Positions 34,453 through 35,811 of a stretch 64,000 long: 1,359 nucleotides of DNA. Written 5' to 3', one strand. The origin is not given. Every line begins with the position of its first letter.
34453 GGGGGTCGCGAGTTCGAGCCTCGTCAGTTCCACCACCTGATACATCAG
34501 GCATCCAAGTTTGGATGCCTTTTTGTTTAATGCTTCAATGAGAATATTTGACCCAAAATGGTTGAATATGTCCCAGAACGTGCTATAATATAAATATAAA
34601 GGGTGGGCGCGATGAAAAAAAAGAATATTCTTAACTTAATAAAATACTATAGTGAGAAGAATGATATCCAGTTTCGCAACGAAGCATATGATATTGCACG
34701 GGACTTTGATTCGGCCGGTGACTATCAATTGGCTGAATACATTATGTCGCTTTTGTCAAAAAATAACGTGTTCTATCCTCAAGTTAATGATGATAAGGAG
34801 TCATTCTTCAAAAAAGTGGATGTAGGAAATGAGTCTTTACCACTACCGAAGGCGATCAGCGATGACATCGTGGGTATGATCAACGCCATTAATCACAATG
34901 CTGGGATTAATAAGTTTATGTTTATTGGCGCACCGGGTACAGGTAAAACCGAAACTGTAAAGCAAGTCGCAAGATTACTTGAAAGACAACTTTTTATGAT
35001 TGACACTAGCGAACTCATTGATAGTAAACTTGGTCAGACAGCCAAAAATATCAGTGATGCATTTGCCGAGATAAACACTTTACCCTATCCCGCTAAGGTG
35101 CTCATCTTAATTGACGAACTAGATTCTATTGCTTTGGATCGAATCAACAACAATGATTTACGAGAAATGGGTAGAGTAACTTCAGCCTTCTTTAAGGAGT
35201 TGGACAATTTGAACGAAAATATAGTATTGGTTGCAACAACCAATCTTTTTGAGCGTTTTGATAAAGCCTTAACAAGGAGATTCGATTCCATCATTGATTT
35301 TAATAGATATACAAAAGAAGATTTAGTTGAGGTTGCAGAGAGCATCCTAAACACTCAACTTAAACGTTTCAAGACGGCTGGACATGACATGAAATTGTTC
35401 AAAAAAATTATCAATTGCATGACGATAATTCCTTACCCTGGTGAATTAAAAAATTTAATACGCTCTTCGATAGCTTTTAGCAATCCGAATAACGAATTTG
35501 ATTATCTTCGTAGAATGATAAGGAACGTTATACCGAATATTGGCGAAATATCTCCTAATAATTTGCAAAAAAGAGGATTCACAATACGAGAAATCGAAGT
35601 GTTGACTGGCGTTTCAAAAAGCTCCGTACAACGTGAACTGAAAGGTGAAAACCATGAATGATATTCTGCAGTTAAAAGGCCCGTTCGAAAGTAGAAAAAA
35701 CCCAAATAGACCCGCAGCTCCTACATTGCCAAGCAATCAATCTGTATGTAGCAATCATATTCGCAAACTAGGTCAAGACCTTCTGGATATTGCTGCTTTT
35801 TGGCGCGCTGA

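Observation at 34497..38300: Low-GC islet at tRNA-Ala carrying a coupled AAA+ ATPase (with HTH tail) and an intracellular multi-domain S8 subtilase: candidate antiphage module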

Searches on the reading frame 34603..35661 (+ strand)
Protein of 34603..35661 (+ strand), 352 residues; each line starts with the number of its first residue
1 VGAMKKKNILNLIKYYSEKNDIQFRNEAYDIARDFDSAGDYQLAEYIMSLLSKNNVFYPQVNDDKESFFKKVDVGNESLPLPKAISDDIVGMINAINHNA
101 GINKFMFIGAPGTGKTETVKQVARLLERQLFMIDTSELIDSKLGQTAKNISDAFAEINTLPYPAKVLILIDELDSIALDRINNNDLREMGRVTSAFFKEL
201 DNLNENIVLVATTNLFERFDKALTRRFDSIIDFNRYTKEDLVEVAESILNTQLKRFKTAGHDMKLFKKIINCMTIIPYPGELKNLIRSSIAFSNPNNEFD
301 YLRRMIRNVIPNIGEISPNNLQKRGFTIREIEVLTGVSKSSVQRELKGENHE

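Call 4: search_protein_families(library=padloc, proteins=[window:34603-35661:+], max_evalue=0.1)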
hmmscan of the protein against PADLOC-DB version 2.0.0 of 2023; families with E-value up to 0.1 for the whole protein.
window:34603-35661:+ (352 aa): 8 families
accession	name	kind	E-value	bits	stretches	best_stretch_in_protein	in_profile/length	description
PDLC02196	IetA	-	2.4e-36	124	1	6-350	4-372/374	-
PDLC02195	IetA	-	8.1e-26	89.2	1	103-288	138-315/395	-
PDLC04232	IetA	-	1.5e-25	88.3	1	9-258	7-268/330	-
PDLC00915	TRIP13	-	8.7e-16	56.2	1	106-260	67-235/302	TRIP13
PDLC04231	IetA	-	1.4e-14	52.5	1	103-247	118-258/262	-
PDLC00914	TRIP13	-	5.5e-14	50.3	1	105-250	74-232/302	TRIP13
PDLC03838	DolB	-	8e-11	39.8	2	89-175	152-240/375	-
PDLC04140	mad8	-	0.0013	16.3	1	106-213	31-101/314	mads_8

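Call 5: search_protein_families(library=pfam, proteins=[window:34603-35661:+], max_evalue=0.1)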
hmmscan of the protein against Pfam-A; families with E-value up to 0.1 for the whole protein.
window:34603-35661:+ (352 aa): 24 families
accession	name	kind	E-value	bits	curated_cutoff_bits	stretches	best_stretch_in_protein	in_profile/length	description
PF00004.35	AAA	-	9.8e-27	94.4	21.2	1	106-234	2-130/131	ATPase family associated with various cellular activities (AAA)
PF12774.13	AAA_6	-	1.7e-05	24.4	25.2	1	107-142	37-72/327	Hydrolytic ATP binding site of dynein motor region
PF07728.20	AAA_5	-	2e-05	25.1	22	1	105-137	2-35/139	AAA domain (dynein-related subfamily)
PF07724.20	AAA_2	-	0.00016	22.2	27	1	103-195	4-107/166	AAA domain (Cdc48 subfamily)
PF13521.12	AAA_28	-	0.00029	21.5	27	1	104-129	1-26/164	AAA domain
PF13245.12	AAA_19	-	0.00061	20.4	25.1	1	95-154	4-61/134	AAA domain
PF13401.12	AAA_22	-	0.0013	19.4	27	1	106-134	9-40/130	AAA domain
PF09820.16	AAA-ATPase_like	-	0.0014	18.9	26.1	1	143-211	120-188/201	Predicted AAA-ATPase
PF04851.21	ResIII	-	0.0026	18.1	22.5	1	100-159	21-86/164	Type III restriction enzyme, res subunit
PF07726.17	AAA_3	-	0.0051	17.1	27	1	107-217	4-114/131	ATPase family associated with various cellular activities (AAA)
PF13671.12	AAA_33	-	0.0061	17.3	27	1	105-232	2-76/143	AAA domain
PF13479.12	AAA_24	-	0.01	16.1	27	0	104-181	4-84/195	AAA domain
PF12775.13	AAA_7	-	0.012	15.6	25.8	1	103-138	34-69/181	P-loop containing dynein motor region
PF20030.5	bpMoxR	-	0.027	14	27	1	103-131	32-60/205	MoxR domain in the MoxR-vWA-beta-propeller ternary systems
PF13191.12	AAA_16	-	0.028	15.4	32.6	0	107-134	29-52/167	AAA ATPase domain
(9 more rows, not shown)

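Call 6: search_protein_families(library=ncbifam, proteins=[window:34603-35661:+], max_evalue=0.1)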
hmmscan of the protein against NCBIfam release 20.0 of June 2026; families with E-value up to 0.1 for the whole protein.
window:34603-35661:+ (352 aa): 36 families (the best 25 are shown)
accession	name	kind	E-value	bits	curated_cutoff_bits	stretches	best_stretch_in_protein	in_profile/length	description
NF042959.1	IteA_antiphage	equivalog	7.6e-31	107.6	510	1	60-301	70-316/367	anti-phage ATPase IteA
NF003069.1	PRK03992.1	subfamily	1.3e-14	54.2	500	1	106-239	169-305/379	proteasome-activating nucleotidase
TIGR01242.2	TIGR01242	subfamily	1.6e-13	50.4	500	1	106-244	152-293/362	proteasome-activating nucleotidase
NF047748.1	PrtsmActNtasePan1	equivalog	1.6e-13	50.4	750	1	95-238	178-321/405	proteasome-activating nucleotidase Pan1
NF047747.1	PrtsmActNtasePan2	equivalog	3.5e-12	46.3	700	1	106-240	189-326/397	proteasome-activating nucleotidase Pan2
NF041006.2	cell_div_CdvC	equivalog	7.2e-12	44.9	650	1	106-233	138-270/370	cell division protein CdvC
TIGR01243.1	CDC48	subfamily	2.8e-11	42.5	802.65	1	106-233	491-619/733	CDC48 family AAA ATPase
TIGR01241.2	FtsH_fam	equivalog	3.3e-11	42.6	600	1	106-236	199-332/598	ATP-dependent zinc metalloprotease FtsH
TIGR02881.1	spore_V_K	equivalog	1.6e-08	34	422.95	1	101-260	41-202/261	stage V sporulation protein K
NF008004.0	PRK10733.1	equivalog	3.9e-08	31.7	1008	1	105-231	188-317/644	ATP-dependent zinc metalloprotease FtsH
NF003229.0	PRK04195.1-5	equivalog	2.3e-07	29.9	280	1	105-251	47-180/413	replication factor C large subunit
TIGR03922.1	T7SS_EccA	equivalog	1.5e-06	27.1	466.65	1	103-262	313-477/557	type VII secretion AAA-ATPase EccA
TIGR02880.1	cbbX_cfxQ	equivalog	4e-06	26.3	459.25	1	103-271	59-228/284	CbbX protein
TIGR02639.1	ClpA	equivalog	1.1e-05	23.9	993.15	1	97-139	482-524/734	ATP-dependent Clp protease ATP-binding subunit ClpA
NF008263.0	PRK11034.1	equivalog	0.00019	19.5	1350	1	99-140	485-526/758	ATP-dependent Clp protease ATP-binding subunit ClpA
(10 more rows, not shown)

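Call 23: search_solved_structures(query=window:34612-35661:+, max_evalue=1e-8)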
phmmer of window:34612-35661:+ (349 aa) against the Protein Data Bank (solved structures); distinct sequences matched with E-value up to 1e-8: 91 (the best 60 are shown).
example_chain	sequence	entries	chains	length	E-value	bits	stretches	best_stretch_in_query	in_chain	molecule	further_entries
6oaa_B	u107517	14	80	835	1.9e-22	83.2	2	103-231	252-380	Cell division control protein 48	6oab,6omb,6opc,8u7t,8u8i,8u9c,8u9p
8dar_A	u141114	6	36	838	1.9e-22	83.1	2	103-231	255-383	Cell division control protein 48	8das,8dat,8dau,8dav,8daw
6oa9_A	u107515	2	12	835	5e-22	81.8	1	103-231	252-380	Cell division control protein 48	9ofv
6chs_H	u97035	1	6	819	2.4e-21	79.6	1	103-231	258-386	Putative cell division control protein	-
7wub_D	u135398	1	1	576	4.3e-18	68.9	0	103-231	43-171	Transitional endoplasmic reticulum ATPase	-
7wub_C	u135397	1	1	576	4.3e-18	68.9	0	103-231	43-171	Transitional endoplasmic reticulum ATPase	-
7wd3_A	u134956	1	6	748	4.6e-18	68.8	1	103-231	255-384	ATPase family gene 2 protein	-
6mck_A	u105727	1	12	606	5.1e-18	68.6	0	103-231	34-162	Transitional endoplasmic reticulum ATPase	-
7nku_A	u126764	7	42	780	5.2e-18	68.6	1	103-231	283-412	ATPase family gene 2 protein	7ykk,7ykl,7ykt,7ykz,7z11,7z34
7rlh_A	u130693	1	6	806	7.5e-18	68.1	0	103-231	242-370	Transitional endoplasmic reticulum ATPase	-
7rlg_A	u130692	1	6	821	7.9e-18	68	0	103-231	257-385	Transitional endoplasmic reticulum ATPase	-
7rlj_A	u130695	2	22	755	1e-17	67.7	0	103-231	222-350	Transitional endoplasmic reticulum ATPase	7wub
8yka_A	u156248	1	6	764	1e-17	67.6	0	103-231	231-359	Transitional endoplasmic reticulum ATPase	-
5c18_A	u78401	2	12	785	1.1e-17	67.5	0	103-231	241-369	Transitional endoplasmic reticulum ATPase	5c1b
7y4w_A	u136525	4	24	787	1.1e-17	67.5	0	103-231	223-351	Transitional endoplasmic reticulum ATPase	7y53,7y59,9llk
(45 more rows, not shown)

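Call 42: find_homologous_proteins(query=window:34612-35661:+)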
Query window:34612-35661:+ (349 aa): 5963 proteins with E <= 0.001 among 8000 candidates; the best 120 are listed.
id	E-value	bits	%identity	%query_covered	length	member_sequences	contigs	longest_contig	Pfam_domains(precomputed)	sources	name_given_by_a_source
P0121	8.0e-223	756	100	100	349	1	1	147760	PF12774.14,PF00004.36,PF07728.21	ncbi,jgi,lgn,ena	ncbi:MAG: ATP-binding protein [Candidatus Izemoplasmatales bacterium]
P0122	1.5e-182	624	80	100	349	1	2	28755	PF12774.14,PF13521.13,PF00004.36,PF07728.21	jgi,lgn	jgi:SpoVK/Ycf46/Vps4 family AAA+-type ATPase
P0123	2.1e-153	528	67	99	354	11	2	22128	PF12774.14,PF00004.36,PF07728.21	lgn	-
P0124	8.2e-152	523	70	99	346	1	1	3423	PF12774.14,PF07726.18,PF00004.36,PF07728.21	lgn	-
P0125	2.3e-151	522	68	99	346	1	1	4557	PF07726.18,PF00004.36,PF07728.21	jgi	jgi:SpoVK/Ycf46/Vps4 family AAA+-type ATPase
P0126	3.8e-150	518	68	99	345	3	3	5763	PF07726.18,PF00004.36,PF07728.21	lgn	-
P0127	5.3e-150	517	66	99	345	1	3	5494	PF00004.36,PF07728.21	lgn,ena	-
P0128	7.0e-150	517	66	99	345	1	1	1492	PF00004.36,PF07728.21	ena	-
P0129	8.3e-150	517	66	100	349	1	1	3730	PF00004.36,PF07728.21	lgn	-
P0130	7.5e-149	513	68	99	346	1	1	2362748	PF12774.14,PF07726.18,PF00004.36,PF07728.21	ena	-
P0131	1.1e-148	513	68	99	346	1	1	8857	PF12774.14,PF07726.18,PF00004.36,PF07728.21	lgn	-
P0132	1.4e-148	513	67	99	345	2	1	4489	PF00004.36,PF07728.21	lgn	-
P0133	1.9e-148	512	66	100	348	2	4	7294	PF07726.18,PF00004.36,PF07728.21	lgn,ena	-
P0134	3.0e-148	511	65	99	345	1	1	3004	PF07724.21,PF00004.36,PF07728.21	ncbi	-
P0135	3.6e-148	511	68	99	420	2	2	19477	PF00004.36,PF07728.21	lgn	-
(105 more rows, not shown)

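Call 48: find_encoding_contigs(protein=P0122, flank=10000, max_places=2)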
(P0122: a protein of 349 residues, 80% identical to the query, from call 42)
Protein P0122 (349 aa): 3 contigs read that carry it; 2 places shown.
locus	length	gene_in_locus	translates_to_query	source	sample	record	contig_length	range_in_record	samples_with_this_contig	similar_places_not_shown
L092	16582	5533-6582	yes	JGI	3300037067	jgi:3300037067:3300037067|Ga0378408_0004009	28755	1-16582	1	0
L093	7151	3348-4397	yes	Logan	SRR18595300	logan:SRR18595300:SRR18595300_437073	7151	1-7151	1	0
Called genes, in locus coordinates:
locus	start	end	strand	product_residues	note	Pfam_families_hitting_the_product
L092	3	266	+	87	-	?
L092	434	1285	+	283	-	PF02645:DegV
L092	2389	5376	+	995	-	PF00078:RVT_1 (faint)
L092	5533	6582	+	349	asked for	PF07728:AAA_5 (faint), PF12774:AAA_6 (faint), PF00004:AAA, PF13521:AAA_28 (faint)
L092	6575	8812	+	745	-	PF00082:Peptidase_S8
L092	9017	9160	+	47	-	-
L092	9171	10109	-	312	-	PF13408:Zn_ribbon_recom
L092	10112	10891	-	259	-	PF00239:Resolvase, PF07508:Recombinase (faint)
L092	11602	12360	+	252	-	-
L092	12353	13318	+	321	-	PF08843:AbiEii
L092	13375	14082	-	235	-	PF01381:HTH_3, PF12844:HTH_19 (weak)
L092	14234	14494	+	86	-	PF01381:HTH_3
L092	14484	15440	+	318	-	PF13495:Phage_int_SAM_4 (weak), PF02899:Phage_int_SAM_1, PF00589:Phage_integrase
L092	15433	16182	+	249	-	PF02498:Bro-N, PF03374:ANT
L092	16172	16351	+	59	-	PF12728:HTH_17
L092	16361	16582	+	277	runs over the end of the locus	PF14297:Lin1244_N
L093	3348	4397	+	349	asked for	PF07728:AAA_5 (faint), PF12774:AAA_6 (faint), PF00004:AAA, PF13521:AAA_28 (faint)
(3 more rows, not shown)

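Call 55: find_related_loci(query=A4, collection=metagenome_contigs, flank=10000)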
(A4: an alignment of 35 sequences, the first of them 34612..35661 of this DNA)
Query A4 (349 aa) in metagenome_contigs; peptide patterns used: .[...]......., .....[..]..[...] (x = any residue, [..] = any of these).
600 stretches matched a pattern (row limit reached: there are more); 358 encode a relative of the query (tblastn E <= 1e-3); the best 80 are kept; 80 distinct loci.
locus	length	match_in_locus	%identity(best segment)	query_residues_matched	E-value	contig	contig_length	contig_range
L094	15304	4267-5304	67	1-346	6e-155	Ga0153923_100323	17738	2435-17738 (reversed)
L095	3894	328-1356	63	1-344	5e-153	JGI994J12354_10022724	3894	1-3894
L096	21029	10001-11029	62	1-346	2e-145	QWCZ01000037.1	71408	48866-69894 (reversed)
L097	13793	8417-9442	63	1-344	3e-145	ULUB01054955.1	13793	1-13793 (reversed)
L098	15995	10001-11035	62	1-345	4e-145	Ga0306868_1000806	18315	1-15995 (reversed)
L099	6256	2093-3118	63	1-344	1e-145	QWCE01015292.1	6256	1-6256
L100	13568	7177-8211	62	1-347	2e-144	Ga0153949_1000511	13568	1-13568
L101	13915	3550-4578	61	1-344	2e-144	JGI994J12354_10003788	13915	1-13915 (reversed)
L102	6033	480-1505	62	1-344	2e-144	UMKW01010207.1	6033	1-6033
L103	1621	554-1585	62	1-344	2e-155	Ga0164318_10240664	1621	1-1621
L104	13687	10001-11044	62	1-349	3e-143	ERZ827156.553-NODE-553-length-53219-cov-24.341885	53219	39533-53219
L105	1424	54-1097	61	1-349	5e-156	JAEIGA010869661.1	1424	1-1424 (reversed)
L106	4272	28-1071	60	1-349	1e-143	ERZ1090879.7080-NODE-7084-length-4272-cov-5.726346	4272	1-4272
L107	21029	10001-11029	61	1-344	2e-140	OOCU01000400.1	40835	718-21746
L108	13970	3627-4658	60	1-345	7e-139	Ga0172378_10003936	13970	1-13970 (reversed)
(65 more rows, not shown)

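Call 60: predict_structure(alignment_id=A4)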
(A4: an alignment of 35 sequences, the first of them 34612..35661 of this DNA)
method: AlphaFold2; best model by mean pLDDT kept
length: 349 residues; sequences in the alignment: 35
mean_pLDDT: 81.2   pTM: 0.68
mean pLDDT of the five models: 81.2, 80.0, 77.4, 76.6, 76.3
residues with pLDDT >= 90: 89; 70-90: 214; 50-70: 29; < 50: 17
segments of 3 or more residues with pLDDT < 50: 51-62, 346-349
pLDDT, mean of each block of 10 residues (from residue 1): 69 71 76 77 70 39 69 77 91 88 90 91 90 77 85 88 91 61 73 88 92 71 89 88 90 83 92 88 90 89 86 84 90 86 63
secondary structure, 60 per line:
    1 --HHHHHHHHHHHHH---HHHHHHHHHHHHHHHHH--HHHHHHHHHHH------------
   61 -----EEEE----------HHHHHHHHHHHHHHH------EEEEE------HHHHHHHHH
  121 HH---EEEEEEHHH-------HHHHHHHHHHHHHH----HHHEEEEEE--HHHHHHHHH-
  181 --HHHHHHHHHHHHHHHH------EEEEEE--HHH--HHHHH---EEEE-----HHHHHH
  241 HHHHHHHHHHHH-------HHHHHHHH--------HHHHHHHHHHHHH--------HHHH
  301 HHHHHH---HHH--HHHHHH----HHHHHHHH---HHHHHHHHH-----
elements in order: H3-15 H19-35 H38-48 E66-69 H80-94 E101-105 H112-122 E126-131 H142-155 E163-168 H171-179 H183-198 E205-210 H218-222 E226-229 H235-252 H260-267 H276-288 H297-306 H315-320 H325-332 H336-344

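Call 70: fold_search(model_id=the predicted structure, library=pdb)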
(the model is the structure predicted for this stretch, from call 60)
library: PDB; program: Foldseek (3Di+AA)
matches with E <= 10: 1846; with E <= 0.001: 1329
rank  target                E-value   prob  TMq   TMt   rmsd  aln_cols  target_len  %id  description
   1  8rhn_N                2.7e-10  1.00  0.48  0.33  12.2       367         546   18  Structure of the 55LCC ATPase complex (released 2024-03-27)
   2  4d82_B                3.5e-10  1.00  0.49  0.61  13.2       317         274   17  Metallosphera sedula Vps4 crystal structure (released 2015-11-25)
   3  6epc_I                4.5e-10  1.00  0.55  0.50   5.9       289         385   21  Ground state 26S proteasome (GS2) (released 2018-02-07)
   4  5mp9_I                6.5e-10  1.00  0.51  0.47   5.8       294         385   21  26S proteasome in presence of ATP (s1) (released 2017-03-08)
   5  7swl_B                6.8e-10  1.00  0.49  0.32  10.0       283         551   21  CryoEM structure of the N-terminal-deleted Rix7 AAA-ATPase (released 2022-03-02)
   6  9e8o_E                7.2e-10  1.00  0.52  0.50   3.9       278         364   20  Nub1/Fat10-processing human 26S proteasome bound to Txnl1 with Rpt2 at top of spiral staircase and partially unfolded  (released 2024-12-04)
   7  7t0v_B                7.2e-10  1.00  0.48  0.31   9.6       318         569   19  CryoEM structure of the crosslinked Rix7 AAA-ATPase (released 2022-03-02)
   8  5c18_B                8.0e-10  1.00  0.52  0.27  11.9       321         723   18  p97-delta709-728 in complex with ATP-gamma-S (released 2016-01-13)
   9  7swl_D                9.3e-10  1.00  0.45  0.30  10.0       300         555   20  CryoEM structure of the N-terminal-deleted Rix7 AAA-ATPase (released 2022-03-02)
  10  5c18_E                1.1e-09  1.00  0.51  0.27  12.2       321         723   20  p97-delta709-728 in complex with ATP-gamma-S (released 2016-01-13)
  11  9m2w_A                1.2e-09  1.00  0.56  0.48   4.6       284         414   20  The cryo-EM structure of 26S proteasome-Midnolin complex in the MD state (released 2025-09-10)
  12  8rhn_L                1.3e-09  1.00  0.52  0.35   7.7       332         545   17  Structure of the 55LCC ATPase complex (released 2024-03-27)
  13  5l4g_I                1.5e-09  1.00  0.51  0.48   5.1       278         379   21  The human 26S proteasome at 3.9 A (released 2016-09-07)
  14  4cr2_M                1.7e-09  1.00  0.50  0.48   4.4       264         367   20  Deep classification of a large cryo-EM dataset defines the conformational landscape of the 26S proteasome (released 2014-04-02)
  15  9nkg_C                1.7e-09  1.00  0.49  0.45   5.7       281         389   21  Structure of substrate engaged MIDN-bound human 26S proteasome, EB-MIDN (Composite map) (released 2025-05-07)
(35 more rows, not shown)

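Call 79: search_protein_families(library=padloc, alignment_id=A7, max_evalue=1e-10)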
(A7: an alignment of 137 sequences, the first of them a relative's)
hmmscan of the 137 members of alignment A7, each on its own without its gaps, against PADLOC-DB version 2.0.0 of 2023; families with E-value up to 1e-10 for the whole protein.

A. member 1, L157:17277-18158:+ (293 aa): 7 families
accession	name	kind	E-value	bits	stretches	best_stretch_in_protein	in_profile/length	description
PDLC04084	SIR2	-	2.7e-16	57.8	0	185-274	278-371/414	-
PDLC04089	SIR2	-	6.7e-16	56.5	0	15-137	17-125/336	-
PDLC04080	SIR2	-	1.5e-12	45.4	0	11-142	19-150/347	-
PDLC04092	SIR2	-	2.6e-12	44.7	1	31-285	34-296/318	-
PDLC04076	SIR2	-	8.7e-12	42.9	0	179-239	262-322/406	-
PDLC04087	SIR2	-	1.7e-11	41.6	0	45-144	64-158/343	-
PDLC02186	SIR2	-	1.9e-11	41.7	0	183-239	269-325/412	-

B. families by the number of members that match (of 137 scanned): 286 families (the first 25 are shown)
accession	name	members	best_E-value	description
PDLC03279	MTase_II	3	2.1e-30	Type II methyltransferase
PDLC02980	AriA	3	2.9e-21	-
PDLC04140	mad8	3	1.6e-18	mads_8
PDLC03272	MTase_II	2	1.5e-107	Type II methyltransferase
PDLC00801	Cyclase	2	1.4e-103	oligonucleotide-cyclase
PDLC03378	MTase_II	2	9.2e-77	Type II methyltransferase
PDLC01457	WYL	2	8.7e-65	"CAS-I,CAS-II,CAS-III,CAS-IV,CAS-V,CAS-VI; associated_signaling"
PDLC02653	DrmMII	2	2.5e-64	DrmMII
PDLC03217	MTase_II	2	1.7e-63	Type II methyltransferase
PDLC04084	SIR2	2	2.1e-62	-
PDLC03361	MTase_II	2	1.7e-61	Type II methyltransferase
PDLC03234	MTase_II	2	1.4e-60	Type II methyltransferase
PDLC00788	Cyclase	2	1.3e-59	oligonucleotide-cyclase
PDLC03242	MTase_II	2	1.3e-58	Type II methyltransferase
PDLC03326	MTase_II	2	2.7e-55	Type II methyltransferase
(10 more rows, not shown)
